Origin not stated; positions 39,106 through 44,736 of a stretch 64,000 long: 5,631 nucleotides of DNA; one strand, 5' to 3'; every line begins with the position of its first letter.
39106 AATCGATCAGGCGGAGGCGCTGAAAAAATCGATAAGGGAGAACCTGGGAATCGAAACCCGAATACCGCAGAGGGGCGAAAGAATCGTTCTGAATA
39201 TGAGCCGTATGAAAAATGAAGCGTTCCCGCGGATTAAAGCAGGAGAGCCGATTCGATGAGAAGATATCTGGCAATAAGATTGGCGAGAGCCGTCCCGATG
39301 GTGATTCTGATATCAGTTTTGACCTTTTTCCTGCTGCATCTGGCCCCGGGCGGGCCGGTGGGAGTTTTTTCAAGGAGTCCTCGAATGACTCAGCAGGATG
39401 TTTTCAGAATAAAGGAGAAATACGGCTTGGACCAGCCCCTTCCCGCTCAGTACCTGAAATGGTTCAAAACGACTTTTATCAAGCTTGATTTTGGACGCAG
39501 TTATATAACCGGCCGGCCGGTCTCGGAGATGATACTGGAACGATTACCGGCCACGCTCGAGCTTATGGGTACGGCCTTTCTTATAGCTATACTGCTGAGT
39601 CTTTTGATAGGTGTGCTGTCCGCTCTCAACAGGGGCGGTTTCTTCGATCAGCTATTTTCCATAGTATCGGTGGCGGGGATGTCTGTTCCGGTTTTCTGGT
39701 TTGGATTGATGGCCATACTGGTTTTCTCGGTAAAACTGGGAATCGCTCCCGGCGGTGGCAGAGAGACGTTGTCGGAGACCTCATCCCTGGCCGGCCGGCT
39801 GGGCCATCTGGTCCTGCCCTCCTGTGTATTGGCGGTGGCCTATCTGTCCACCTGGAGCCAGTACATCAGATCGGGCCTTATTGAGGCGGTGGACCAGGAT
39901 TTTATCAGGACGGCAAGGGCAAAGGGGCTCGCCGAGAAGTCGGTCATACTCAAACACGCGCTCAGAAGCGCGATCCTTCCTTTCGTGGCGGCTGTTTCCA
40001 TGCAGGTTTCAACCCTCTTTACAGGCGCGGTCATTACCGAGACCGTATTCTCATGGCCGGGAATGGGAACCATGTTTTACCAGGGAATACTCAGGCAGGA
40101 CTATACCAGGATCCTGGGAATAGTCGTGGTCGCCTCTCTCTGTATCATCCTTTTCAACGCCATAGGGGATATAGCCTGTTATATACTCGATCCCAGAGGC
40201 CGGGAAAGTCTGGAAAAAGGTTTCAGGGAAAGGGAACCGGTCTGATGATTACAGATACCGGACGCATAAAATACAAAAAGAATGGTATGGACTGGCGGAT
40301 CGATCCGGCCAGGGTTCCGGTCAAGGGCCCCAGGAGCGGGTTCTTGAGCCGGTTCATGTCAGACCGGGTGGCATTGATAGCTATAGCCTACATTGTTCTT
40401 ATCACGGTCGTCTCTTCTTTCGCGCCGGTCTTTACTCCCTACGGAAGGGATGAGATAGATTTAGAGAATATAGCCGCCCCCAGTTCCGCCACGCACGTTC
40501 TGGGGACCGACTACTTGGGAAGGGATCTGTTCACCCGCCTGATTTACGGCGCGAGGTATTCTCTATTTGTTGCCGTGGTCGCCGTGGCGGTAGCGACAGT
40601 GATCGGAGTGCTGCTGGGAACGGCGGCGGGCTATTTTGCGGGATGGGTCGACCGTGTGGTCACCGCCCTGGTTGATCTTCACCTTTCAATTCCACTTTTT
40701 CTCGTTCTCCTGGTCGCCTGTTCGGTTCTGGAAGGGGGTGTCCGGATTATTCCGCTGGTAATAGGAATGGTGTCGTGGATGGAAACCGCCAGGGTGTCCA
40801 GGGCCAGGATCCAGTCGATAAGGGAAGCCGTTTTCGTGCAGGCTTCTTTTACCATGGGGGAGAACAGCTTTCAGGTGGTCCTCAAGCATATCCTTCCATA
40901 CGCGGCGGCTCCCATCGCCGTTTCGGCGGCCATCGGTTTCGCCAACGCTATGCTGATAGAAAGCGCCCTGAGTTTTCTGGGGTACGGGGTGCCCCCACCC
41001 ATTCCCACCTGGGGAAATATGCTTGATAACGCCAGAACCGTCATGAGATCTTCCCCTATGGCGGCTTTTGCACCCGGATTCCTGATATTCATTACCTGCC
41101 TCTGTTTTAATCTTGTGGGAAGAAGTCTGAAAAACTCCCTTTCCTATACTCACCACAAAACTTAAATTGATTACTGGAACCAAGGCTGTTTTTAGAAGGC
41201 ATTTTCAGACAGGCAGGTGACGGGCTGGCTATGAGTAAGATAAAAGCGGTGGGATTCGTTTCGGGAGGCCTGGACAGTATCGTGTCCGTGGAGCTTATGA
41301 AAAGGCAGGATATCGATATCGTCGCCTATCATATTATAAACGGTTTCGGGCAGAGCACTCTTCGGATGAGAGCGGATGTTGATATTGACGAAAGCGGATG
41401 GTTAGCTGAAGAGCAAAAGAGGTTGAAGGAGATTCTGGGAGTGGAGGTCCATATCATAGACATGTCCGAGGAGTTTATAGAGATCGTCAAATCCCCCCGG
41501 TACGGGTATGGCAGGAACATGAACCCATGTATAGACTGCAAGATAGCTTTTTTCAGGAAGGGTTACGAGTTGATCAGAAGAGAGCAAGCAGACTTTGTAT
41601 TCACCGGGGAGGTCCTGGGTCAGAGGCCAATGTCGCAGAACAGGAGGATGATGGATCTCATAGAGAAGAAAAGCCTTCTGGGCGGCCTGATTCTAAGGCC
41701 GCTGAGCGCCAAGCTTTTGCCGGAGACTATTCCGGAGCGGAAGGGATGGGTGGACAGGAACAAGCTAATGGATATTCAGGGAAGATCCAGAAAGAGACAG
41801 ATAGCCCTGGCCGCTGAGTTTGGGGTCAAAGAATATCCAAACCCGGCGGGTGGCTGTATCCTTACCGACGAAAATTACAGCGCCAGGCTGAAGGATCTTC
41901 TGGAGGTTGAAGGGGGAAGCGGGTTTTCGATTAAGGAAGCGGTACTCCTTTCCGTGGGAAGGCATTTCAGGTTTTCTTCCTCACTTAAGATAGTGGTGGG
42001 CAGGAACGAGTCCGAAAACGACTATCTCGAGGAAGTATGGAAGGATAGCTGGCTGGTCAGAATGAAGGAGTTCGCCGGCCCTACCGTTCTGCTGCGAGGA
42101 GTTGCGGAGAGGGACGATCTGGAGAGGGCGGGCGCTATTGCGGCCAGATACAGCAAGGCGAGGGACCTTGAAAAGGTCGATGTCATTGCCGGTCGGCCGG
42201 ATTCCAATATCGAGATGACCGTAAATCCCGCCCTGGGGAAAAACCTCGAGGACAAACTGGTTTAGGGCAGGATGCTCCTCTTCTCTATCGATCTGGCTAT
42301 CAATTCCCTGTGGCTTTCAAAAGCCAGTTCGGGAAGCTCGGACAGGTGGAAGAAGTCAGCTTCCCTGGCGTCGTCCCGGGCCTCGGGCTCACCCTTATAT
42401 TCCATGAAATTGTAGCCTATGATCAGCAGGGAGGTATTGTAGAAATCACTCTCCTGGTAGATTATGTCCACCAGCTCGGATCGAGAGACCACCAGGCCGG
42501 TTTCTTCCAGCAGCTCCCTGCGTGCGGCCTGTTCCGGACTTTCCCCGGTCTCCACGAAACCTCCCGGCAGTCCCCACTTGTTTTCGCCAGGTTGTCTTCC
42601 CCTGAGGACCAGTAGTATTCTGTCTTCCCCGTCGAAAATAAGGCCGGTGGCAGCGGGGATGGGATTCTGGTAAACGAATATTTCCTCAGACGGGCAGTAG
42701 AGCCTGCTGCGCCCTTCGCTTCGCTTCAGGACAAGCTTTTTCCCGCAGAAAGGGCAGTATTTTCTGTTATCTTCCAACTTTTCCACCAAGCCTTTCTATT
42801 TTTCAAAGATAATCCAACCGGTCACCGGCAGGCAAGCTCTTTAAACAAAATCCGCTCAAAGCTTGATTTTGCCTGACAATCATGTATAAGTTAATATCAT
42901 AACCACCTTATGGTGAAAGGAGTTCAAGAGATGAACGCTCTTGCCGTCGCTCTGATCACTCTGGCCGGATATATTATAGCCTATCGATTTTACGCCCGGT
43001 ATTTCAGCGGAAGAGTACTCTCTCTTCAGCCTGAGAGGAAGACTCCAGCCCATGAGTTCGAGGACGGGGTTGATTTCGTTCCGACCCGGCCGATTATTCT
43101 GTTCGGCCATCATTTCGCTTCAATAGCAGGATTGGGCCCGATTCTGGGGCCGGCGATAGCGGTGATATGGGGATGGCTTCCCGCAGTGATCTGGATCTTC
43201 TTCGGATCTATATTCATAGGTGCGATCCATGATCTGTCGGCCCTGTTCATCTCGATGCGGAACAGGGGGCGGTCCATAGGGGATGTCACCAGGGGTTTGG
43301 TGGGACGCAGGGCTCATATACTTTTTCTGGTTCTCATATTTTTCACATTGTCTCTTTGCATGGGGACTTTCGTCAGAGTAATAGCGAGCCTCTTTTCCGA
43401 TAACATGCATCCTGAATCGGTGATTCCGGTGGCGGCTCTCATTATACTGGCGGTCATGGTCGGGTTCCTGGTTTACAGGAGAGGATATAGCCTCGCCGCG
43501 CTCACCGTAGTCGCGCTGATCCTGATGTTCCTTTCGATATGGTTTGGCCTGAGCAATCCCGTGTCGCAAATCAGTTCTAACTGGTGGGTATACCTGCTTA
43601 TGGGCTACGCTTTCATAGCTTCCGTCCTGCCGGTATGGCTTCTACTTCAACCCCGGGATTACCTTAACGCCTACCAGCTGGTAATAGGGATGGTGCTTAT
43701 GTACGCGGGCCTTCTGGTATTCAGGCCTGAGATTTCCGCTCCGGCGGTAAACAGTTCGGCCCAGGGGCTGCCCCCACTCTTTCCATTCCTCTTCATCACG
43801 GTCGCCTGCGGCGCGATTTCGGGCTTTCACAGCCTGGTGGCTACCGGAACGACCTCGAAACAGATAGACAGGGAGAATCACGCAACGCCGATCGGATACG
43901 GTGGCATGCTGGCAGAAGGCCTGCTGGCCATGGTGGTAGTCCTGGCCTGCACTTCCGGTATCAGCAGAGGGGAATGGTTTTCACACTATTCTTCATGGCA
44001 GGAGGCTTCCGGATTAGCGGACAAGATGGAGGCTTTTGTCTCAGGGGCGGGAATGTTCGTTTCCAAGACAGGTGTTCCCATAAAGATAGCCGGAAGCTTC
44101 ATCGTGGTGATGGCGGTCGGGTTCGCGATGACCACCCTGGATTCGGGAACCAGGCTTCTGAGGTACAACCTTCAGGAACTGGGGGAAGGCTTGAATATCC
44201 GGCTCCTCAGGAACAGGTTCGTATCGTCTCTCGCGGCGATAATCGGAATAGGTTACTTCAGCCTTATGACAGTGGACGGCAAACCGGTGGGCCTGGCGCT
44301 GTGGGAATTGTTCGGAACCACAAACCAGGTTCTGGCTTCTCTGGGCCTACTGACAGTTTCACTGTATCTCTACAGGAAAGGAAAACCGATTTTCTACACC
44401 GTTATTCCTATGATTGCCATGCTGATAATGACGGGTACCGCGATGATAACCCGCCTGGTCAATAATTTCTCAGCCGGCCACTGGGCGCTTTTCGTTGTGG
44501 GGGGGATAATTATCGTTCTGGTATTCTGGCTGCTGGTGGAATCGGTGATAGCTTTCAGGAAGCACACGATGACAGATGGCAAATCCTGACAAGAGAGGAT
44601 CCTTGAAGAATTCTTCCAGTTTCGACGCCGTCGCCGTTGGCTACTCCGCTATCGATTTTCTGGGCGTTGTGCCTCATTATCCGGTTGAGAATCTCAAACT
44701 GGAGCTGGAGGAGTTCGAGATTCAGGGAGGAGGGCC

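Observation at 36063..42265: Peptide-type ABC importer operon lacking ATPase genes, with a signal-anchored beta-CASP MBL nuclease inserted between the binding protein and the permeases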

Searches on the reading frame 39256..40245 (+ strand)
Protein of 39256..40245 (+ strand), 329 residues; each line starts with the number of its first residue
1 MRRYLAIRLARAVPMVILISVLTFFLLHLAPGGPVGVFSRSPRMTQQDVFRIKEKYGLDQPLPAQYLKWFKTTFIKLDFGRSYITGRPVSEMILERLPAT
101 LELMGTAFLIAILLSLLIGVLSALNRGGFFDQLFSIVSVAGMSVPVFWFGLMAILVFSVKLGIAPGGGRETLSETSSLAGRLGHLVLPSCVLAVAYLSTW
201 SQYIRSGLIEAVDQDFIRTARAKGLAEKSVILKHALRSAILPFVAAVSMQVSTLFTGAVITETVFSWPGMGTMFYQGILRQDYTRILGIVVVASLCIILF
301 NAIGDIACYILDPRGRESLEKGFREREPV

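Call 3: search_protein_families(library=pfam, proteins=[window:39256-40245:+], max_evalue=0.01)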
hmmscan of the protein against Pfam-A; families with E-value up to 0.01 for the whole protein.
window:39256-40245:+ (329 aa): 2 families
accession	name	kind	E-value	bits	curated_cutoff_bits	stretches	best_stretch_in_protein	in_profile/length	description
PF00528.27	BPD_transp_1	-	7.9e-41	140.2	26.4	1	116-314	2-181/184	Binding-protein-dependent transport system inner membrane component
PF19300.4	BPD_transp_1_N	-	7.1e-13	49.2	23.8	1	1-103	1-113/114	Binding-prot-dependent transport system membrane comp, N-term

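Call 26: search_protein_families(library=ncbifam, proteins=[window:39256-40242:+], max_evalue=0.00001)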
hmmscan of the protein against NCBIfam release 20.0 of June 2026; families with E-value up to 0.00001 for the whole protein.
window:39256-40242:+ (329 aa): 12 families
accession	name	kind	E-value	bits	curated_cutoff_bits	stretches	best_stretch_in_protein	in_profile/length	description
NF045470.1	Opp2B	equivalog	9.8e-87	290.9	350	1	8-316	1-300/300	nickel ABC transporter permease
NF045469.1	Opp1B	equivalog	1.4e-77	261.2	380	1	1-315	1-306/307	nickel/cobalt ABC transporter permease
TIGR02789.1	nickel_nikB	equivalog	2.7e-76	257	447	1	1-317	1-308/314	nickel ABC transporter permease subunit NikB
NF045472.1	Opp4B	equivalog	7.1e-72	242.4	450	1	1-315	1-318/319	oligopeptide ABC transporter permease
NF007677.0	PRK10352.1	equivalog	3e-67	226.9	433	1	1-318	1-309/314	nickel ABC transporter permease subunit NikB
NF045471.1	Opp3B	equivalog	1.9e-61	208.2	480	1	1-316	1-303/308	oligopeptide ABC transporter permease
NF008161.0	PRK10914.1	equivalog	2.1e-61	208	590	1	2-316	2-336/339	dipeptide ABC transporter permease DppB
NF011661.0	PRK15081.1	equivalog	6.6e-61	206.4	463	1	1-313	1-301/306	glutathione ABC transporter permease GsiC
NF007008.0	PRK09471.1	equivalog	1.6e-58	198.5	388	1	2-316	2-305/306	oligopeptide ABC transporter permease OppB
NF011690.0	PRK15110.1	equivalog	1.8e-45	155.8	432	2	181-313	179-311/321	putrescine export ABC transporter permease SapB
NF011712.0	PRK15133.1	subfamily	7.3e-39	133.7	445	1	49-314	86-358/364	microcin C ABC transporter permease YejB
NF043081.1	MMSYN1_0165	equivalog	3.5e-24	85.5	350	1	84-314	162-383/388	oligopeptide ABC transporter permease OppB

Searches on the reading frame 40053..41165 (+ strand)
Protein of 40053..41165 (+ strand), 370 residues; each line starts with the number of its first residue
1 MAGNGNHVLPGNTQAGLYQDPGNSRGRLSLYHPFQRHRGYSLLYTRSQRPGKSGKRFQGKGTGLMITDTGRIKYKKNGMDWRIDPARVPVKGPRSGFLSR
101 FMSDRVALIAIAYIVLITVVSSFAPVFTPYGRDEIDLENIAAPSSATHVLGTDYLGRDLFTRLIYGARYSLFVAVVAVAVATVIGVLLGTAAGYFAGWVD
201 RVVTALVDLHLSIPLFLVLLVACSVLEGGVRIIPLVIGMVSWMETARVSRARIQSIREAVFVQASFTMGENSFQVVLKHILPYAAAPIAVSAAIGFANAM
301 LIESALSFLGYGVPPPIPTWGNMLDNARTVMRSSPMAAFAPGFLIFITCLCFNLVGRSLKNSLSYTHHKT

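Call 3: search_protein_families(library=pfam, proteins=[window:40053-41165:+], max_evalue=0.01)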
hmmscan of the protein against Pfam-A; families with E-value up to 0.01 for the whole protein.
window:40053-41165:+ (370 aa): 2 families
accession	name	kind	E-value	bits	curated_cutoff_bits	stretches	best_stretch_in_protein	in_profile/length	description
PF00528.27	BPD_transp_1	-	1e-20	74.7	26.4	1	185-359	1-178/184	Binding-protein-dependent transport system inner membrane component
PF12911.12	OppC_N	-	1.9e-07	31.3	23.9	1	97-140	6-49/53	N-terminal TM domain of oligopeptide transport permease C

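Call 26: search_protein_families(library=ncbifam, proteins=[window:40245-41162:+], max_evalue=0.00001)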
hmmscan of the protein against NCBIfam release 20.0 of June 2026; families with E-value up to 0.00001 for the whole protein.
window:40245-41162:+ (306 aa): 15 families
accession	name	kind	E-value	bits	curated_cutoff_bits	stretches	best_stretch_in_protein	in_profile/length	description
NF045476.1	Opp4C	equivalog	2.4e-82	276.3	350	1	33-299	6-275/278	oligopeptide ABC transporter permease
NF045474.1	Opp2C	equivalog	1.4e-68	231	300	1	70-299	6-235/236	nickel transporter permease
NF045473.1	Opp1C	equivalog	9.5e-67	225.2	350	1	38-300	2-264/267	nickel/cobalt ABC transporter permease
TIGR02790.1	nickel_nikC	equivalog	1e-63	215.3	358.45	1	45-299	3-257/258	nickel ABC transporter permease subunit NikC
NF011662.0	PRK15082.1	equivalog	1.9e-57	194.9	484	1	25-299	21-296/303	glutathione ABC transporter permease GsiD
NF047573.1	opine_perm_CntC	exception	1.3e-55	188.6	440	1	34-299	2-267/271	staphylopine uptake ABC transporter permease subunit CntC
NF007738.0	PRK10417.1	equivalog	1.2e-54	185.7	335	1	39-300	10-268/277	nickel ABC transporter permease subunit NikC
NF008160.0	PRK10913.1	equivalog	4e-51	174.2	483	1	29-299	18-294/300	dipeptide ABC transporter permease DppC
NF045475.1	Opp3C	equivalog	9.6e-51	172.8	450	1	83-299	107-323/328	oligopeptide ABC transporter permease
NF011935.0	PRK15406.1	equivalog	7.4e-49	167.1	433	1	35-299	31-297/302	oligopeptide ABC transporter permease OppC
NF007376.0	PRK09881.1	equivalog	9.9e-46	156.1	434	1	41-299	31-289/298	D,D-dipeptide ABC transporter permease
NF043080.1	MMSYN1_0166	equivalog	2.5e-37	128.5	370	1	35-304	32-306/307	oligopeptide ABC transporter permease OppC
NF011691.0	PRK15111.1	equivalog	2.4e-26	93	379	1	35-299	21-291/296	putrescine export ABC transporter permease SapC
NF011596.0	PRK15021.1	subfamily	1.3e-22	80.3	439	1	76-270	113-307/341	microcin C ABC transporter permease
NF045470.1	Opp2B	equivalog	1.8e-06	27.4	350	0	87-232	74-235/300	nickel ABC transporter permease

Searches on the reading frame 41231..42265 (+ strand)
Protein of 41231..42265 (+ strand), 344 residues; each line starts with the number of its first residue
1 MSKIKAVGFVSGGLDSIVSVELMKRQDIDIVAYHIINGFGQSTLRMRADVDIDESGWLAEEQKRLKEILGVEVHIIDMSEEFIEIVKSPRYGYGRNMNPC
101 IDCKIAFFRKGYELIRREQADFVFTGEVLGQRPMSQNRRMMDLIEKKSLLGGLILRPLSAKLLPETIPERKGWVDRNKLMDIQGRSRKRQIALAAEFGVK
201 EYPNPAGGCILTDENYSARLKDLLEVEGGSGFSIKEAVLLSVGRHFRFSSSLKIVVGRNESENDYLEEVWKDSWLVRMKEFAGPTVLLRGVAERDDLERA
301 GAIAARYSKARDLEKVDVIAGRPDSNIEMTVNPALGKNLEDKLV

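Call 3: search_protein_families(library=pfam, proteins=[window:41231-42265:+], max_evalue=0.01)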
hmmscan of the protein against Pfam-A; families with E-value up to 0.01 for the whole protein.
window:41231-42265:+ (344 aa): 3 families
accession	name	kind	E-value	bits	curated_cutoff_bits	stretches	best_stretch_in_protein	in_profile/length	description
PF18297.6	NFACT-R_2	-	3.9e-24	85.2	26.9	1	243-337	1-98/104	NFACT protein RNA binding domain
PF03054.22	tRNA_Me_trans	-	9.3e-08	32.4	20.6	1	9-126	6-125/202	tRNA methyl transferase HUP domain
PF02568.20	ThiI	-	5.7e-06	26.5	20.5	1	5-158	5-144/197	Thiamine biosynthesis protein (ThiI)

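Call 26: search_protein_families(library=ncbifam, proteins=[window:41231-42262:+], max_evalue=0.00001)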
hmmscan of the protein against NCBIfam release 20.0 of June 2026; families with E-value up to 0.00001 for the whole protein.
window:41231-42262:+ (344 aa): 3 families
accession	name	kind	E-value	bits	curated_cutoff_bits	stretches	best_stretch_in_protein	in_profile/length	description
NF006222.0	PRK08349.1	subfamily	8.4e-10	38.8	251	1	4-158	1-141/198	hypothetical protein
TIGR00420.1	trmU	equivalog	3.5e-09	36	236.95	1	10-132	7-130/351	tRNA 2-thiouridine(34) synthase MnmA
NF001138.1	PRK00143.1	equivalog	7e-09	35.1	284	1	10-132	6-126/345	tRNA 2-thiouridine(34) synthase MnmA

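Call 28: search_solved_structures(query=window:41231-42262:+, max_evalue=0.01)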
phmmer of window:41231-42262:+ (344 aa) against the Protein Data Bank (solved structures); distinct sequences matched with E-value up to 0.01: 3.
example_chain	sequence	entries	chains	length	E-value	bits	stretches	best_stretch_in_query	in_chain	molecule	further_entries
7aqc_R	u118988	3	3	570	0.0027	20.2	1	246-318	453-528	Rqc2 homolog RqcH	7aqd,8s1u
7as8_0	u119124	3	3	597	0.0029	20.1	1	246-318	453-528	Rqc2 homolog RqcH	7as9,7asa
7ope_0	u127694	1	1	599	0.003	20.1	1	246-318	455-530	Rqc2 homolog RqcH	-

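Call 60: find_homologous_proteins(query=window:41231-42262:+, max_evalue=1e-10)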
Query window:41231-42262:+ (344 aa): 8000 proteins with E <= 1e-10 among 8000 candidates; the best 120 are listed.
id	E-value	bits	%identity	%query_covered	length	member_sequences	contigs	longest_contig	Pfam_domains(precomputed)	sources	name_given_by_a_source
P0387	2.8e-223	758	100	100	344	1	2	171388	PF03054.23,PF02568.21,PF18297.7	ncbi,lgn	-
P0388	7.9e-192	655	85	100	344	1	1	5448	PF03054.23,PF02568.21,PF18297.7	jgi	-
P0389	2.4e-143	495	65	97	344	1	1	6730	PF03054.23,PF02568.21,PF18297.7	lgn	-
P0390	1.5e-121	424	56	99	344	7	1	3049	PF03054.23,PF18297.7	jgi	-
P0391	7.3e-120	418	57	97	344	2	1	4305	PF03054.23,PF18297.7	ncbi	-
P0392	1.4e-118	414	55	99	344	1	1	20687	PF03054.23,PF18297.7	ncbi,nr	ncbi:hypothetical protein J7M07_02150 [bacterium]|nr:hypothetical protein [bacterium]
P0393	1.8e-118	414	55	99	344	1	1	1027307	PF03054.23,PF02568.21,PF18297.7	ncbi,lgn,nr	ncbi:MAG: hypothetical protein U5O15_10260 [Candidatus Krumholzibacteriota bacterium]|nr:hypothetica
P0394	1.7e-117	410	54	97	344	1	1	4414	PF03054.23,PF02568.21,PF18297.7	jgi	jgi:tRNA U34 2-thiouridine synthase MnmA/TrmU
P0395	5.9e-117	409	54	97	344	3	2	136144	PF03054.23,PF18297.7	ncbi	ncbi:MAG: hypothetical protein R6U43_07455 [Candidatus Krumholzibacteriales bacterium]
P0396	9.3e-117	408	53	100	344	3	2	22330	PF18297.7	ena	-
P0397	3.1e-115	403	53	97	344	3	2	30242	PF03054.23,PF18297.7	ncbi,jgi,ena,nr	ncbi:MAG TPA: hypothetical protein VKO43_02640 [Candidatus Krumholzibacteriaceae bacterium]|nr:hypot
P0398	7.9e-112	392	51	100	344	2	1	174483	PF03054.23,PF18297.7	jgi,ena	-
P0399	1.3e-111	391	61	84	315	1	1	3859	PF03054.23,PF18297.7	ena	-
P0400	3.9e-109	383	51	97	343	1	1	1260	PF03054.23,PF18297.7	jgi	jgi:tRNA U34 2-thiouridine synthase MnmA/TrmU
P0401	5.5e-107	376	50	99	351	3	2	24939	PF03054.23,PF02568.21,PF18297.7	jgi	jgi:tRNA-specific 2-thiouridylase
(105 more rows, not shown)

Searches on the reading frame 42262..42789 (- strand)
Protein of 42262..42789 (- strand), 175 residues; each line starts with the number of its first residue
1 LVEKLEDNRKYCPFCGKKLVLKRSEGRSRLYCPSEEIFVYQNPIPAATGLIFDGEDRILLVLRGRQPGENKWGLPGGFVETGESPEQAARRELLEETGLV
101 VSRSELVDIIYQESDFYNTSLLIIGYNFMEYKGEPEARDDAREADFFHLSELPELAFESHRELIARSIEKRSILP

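Call 3: search_protein_families(library=pfam, proteins=[window:42262-42789:-], max_evalue=0.01)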
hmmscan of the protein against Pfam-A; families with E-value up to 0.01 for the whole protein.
window:42262-42789:- (175 aa): 6 families
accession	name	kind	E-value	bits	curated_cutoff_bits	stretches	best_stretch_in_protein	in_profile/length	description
PF00293.34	NUDIX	-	2.4e-22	79.8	21.1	1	45-165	4-132/134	NUDIX domain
PF14815.12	NUDIX_4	-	0.00015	22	35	1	48-157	2-103/113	NUDIX domain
PF22327.2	Nudt16-like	-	0.0003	21.2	27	1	71-123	34-87/161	U8 snoRNA-decapping enzyme-like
PF14803.11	Zn_ribbon_Nudix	-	0.0011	19.3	25.6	1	10-34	1-27/34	Nudix N-terminal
PF13240.11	Zn_Ribbon_1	-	0.0028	17.9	25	1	4-19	8-23/23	zinc-ribbon domain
PF03119.21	DNA_ligase_ZBD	-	0.0051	17.1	25.8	0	12-33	2-21/27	NAD-dependent DNA ligase C4 zinc finger domain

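Call 26: search_protein_families(library=ncbifam, proteins=[window:42262-42789:-], max_evalue=0.00001)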
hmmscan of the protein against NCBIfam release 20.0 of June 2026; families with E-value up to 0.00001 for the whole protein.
window:42262-42789:- (175 aa): 17 families
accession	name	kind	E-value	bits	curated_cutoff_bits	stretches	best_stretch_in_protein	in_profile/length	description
NF001299.0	PRK00241.1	equivalog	1.5e-13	50.8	158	1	4-159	97-245/263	NAD(+) diphosphatase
NF006530.0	PRK08999.1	equivalog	9.6e-13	47.8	245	1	44-140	6-101/315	Nudix family hydrolase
NF008044.0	PRK10776.1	equivalog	1.4e-12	47.6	148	1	46-162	6-120/130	8-oxo-dGTP diphosphatase MutT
TIGR00586.1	mutt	equivalog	2.2e-10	40.7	97.9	1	47-164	8-124/129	8-oxo-dGTP diphosphatase MutT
NF041652.1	Nud_hyd_Dein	equivalog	1.6e-08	34.9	200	1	47-107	16-80/152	Nudix hydrolase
NF003785.0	PRK05379.1-1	equivalog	1.9e-08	33.9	418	1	55-106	213-264/347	bifunctional nicotinamide-nucleotide adenylyltransferase/Nudix hydroxylase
NF003787.0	PRK05379.1-4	equivalog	4.6e-08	32.4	449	1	57-106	220-269/346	bifunctional nicotinamide-nucleotide adenylyltransferase/Nudix hydroxylase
NF050029.2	TransRepNtr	equivalog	6.3e-08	32.4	400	1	51-170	31-155/245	ADPR responsive transcriptional repressor NtrR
NF003786.0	PRK05379.1-2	equivalog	2.3e-07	30.4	397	1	57-107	230-280/354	bifunctional nicotinamide-nucleotide adenylyltransferase/Nudix hydroxylase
NF003788.0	PRK05379.1-5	equivalog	4e-07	29.7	354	1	56-104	224-272/351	bifunctional nicotinamide-nucleotide adenylyltransferase/Nudix hydroxylase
NF001938.0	PRK00714.1-5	equivalog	4.2e-07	29.5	116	1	51-100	20-75/172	RNA pyrophosphohydrolase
NF001935.0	PRK00714.1-2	equivalog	7.5e-07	28.8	259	1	61-107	22-68/183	RNA pyrophosphohydrolase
TIGR02705.1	nudix_YtkD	equivalog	1.9e-06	27.5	154.4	1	74-103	49-78/156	RNA deprotection pyrophosphohydrolase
NF007834.0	PRK10546.1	equivalog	2.7e-06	27.2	156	1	51-138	10-96/135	pyrimidine (deoxy)nucleoside triphosphate diphosphatase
NF001934.0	PRK00714.1-1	equivalog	4.7e-06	26.1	241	1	61-105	22-66/176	RNA pyrophosphohydrolase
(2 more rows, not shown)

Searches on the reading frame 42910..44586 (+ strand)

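Call 26: search_protein_families(library=ncbifam, proteins=[window:42910-44586:+], max_evalue=0.00001)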
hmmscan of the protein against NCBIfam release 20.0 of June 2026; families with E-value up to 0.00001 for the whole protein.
window:42910-44586:+ (559 aa): 1 family
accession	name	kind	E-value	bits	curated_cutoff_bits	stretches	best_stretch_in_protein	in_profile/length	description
NF011590.0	PRK15015.1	equivalog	1.8e-83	281.2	1188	2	6-371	30-407/701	pyruvate/proton symporter CstA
